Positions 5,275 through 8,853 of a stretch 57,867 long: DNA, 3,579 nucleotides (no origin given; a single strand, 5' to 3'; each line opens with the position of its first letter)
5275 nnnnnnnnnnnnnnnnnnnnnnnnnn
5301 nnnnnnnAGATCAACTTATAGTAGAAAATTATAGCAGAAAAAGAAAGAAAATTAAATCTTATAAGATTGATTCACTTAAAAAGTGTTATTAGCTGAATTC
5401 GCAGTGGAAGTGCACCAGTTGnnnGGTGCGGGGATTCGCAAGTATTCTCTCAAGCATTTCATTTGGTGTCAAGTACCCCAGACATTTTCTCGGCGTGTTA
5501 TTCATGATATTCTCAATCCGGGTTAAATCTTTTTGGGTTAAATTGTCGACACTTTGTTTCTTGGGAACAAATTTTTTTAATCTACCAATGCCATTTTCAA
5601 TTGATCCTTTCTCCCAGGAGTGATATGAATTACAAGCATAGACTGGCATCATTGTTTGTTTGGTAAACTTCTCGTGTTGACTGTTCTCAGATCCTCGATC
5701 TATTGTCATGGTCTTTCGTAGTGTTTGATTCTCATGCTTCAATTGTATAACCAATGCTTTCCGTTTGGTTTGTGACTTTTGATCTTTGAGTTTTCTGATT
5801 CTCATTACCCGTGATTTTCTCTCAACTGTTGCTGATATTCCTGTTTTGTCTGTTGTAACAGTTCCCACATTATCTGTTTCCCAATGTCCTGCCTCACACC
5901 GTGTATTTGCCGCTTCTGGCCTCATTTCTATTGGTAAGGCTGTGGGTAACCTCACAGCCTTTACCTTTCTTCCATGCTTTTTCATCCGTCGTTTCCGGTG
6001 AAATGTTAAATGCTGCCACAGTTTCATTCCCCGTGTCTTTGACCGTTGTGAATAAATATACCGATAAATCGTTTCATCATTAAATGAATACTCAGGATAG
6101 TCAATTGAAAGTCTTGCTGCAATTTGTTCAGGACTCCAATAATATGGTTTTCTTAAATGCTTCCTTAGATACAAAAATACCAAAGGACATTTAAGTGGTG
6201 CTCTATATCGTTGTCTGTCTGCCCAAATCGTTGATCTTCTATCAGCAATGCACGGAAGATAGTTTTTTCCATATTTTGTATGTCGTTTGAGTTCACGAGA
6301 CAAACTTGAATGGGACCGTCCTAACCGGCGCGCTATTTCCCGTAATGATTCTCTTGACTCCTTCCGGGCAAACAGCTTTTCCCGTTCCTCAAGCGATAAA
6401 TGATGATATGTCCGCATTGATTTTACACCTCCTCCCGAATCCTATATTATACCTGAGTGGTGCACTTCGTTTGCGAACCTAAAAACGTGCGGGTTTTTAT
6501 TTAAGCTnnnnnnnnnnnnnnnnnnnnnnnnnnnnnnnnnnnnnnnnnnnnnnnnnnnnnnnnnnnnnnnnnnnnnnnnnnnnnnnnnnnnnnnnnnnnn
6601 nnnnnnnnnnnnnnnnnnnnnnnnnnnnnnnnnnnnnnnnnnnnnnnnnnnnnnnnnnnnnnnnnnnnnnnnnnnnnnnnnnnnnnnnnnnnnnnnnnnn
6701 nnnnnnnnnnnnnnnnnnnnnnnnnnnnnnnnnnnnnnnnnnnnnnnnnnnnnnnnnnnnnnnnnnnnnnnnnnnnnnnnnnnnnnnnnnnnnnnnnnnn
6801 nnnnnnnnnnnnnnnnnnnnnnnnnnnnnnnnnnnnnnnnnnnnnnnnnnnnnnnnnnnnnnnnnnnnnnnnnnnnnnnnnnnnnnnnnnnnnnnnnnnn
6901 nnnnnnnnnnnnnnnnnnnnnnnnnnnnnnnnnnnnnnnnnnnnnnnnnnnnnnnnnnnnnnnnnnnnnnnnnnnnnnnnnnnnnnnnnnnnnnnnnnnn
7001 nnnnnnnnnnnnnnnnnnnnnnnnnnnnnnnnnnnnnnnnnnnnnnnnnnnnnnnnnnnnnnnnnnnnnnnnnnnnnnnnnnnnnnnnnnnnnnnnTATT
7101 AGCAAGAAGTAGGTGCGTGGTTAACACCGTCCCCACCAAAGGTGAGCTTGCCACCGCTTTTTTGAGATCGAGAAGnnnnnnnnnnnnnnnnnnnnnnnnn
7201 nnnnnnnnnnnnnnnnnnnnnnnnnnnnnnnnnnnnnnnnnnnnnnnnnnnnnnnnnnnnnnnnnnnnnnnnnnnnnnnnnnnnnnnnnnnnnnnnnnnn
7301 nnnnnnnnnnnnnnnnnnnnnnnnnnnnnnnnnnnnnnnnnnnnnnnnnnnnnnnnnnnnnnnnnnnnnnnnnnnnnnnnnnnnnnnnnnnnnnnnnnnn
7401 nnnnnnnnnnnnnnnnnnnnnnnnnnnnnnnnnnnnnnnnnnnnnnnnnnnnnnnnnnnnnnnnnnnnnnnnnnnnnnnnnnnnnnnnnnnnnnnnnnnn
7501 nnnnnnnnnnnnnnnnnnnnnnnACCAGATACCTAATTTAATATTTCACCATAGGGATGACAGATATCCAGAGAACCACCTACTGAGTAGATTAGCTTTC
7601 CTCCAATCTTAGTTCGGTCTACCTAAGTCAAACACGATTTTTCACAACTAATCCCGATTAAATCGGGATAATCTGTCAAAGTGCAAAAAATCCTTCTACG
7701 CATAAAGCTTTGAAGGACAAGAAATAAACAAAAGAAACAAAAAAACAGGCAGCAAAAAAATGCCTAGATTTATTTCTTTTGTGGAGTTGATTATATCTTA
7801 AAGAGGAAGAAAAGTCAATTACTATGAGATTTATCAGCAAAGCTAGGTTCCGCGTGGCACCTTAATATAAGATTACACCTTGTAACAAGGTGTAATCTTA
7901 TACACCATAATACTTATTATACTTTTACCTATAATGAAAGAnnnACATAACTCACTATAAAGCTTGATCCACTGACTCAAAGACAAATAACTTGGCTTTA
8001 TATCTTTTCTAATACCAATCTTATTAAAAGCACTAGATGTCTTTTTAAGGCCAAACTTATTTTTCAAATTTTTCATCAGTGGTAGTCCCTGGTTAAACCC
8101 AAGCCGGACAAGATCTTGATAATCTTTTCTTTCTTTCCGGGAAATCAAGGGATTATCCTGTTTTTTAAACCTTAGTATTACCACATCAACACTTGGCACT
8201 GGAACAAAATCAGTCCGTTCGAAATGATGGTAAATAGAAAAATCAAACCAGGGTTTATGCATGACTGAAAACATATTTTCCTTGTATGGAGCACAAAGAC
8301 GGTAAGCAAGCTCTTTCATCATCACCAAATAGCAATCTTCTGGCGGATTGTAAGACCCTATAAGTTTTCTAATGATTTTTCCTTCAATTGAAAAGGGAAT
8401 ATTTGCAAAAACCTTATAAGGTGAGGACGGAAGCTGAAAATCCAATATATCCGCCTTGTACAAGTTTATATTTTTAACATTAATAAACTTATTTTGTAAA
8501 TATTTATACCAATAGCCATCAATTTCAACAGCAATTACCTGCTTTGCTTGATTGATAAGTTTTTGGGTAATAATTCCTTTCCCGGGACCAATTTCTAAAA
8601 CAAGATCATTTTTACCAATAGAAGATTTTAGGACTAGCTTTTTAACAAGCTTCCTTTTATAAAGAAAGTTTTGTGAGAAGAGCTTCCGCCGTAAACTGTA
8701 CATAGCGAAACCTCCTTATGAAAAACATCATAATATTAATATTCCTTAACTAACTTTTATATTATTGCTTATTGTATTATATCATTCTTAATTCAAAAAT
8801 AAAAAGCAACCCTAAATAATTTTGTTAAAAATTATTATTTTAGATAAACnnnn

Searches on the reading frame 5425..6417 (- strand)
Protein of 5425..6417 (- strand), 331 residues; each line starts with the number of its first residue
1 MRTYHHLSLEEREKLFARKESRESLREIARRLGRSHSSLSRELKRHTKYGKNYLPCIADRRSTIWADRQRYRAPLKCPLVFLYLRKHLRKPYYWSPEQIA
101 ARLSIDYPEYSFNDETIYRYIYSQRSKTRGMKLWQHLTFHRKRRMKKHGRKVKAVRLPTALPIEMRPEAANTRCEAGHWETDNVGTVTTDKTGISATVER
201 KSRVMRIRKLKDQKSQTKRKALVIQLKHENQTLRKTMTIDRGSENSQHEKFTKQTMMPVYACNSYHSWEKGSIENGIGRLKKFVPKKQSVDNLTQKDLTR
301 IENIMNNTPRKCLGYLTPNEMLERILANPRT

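Call 27: search_protein_families(library=pfam, proteins=[window:5425-6417:-], max_evalue=0.001)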
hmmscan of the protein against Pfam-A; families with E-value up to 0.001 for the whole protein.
window:5425-6417:- (331 aa): 4 families
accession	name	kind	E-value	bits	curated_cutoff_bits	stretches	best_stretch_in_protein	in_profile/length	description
PF13936.12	HTH_38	-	6.9e-15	55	27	1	4-46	2-44/44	Helix-turn-helix domain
PF13384.12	HTH_23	-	2.5e-06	27.5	24.6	1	18-50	14-45/50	Homeodomain-like domain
PF11427.14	HTH_Tnp_Tc3_1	-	0.00011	22.5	21.1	1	7-50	5-48/50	Tc3 transposase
PF13565.12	HTH_32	-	0.00027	21.8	33.7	0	83-120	36-72/73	Homeodomain-like domain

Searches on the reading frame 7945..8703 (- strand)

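Call 25: search_protein_families(library=pfam, proteins=[window:7945-8703:-], max_evalue=0.01)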
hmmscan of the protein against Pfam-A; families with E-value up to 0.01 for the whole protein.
window:7945-8703:- (253 aa): 4 families
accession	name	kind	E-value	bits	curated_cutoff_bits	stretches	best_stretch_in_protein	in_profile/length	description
PF00398.26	RrnaAD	-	2.9e-48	164.7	24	1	6-252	5-261/263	Ribosomal RNA adenine dimethylase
PF13649.12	Methyltransf_25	-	7.6e-05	23.8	27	1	35-98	1-67/97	Methyltransferase domain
PF08241.18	Methyltransf_11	-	0.00034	21.6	21.2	1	36-93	1-58/95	Methyltransferase domain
PF02475.24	TRM5-TYW2_MTfase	-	0.0094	16.4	28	0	8-93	18-103/164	TRM5/TYW2 methyltransferase domain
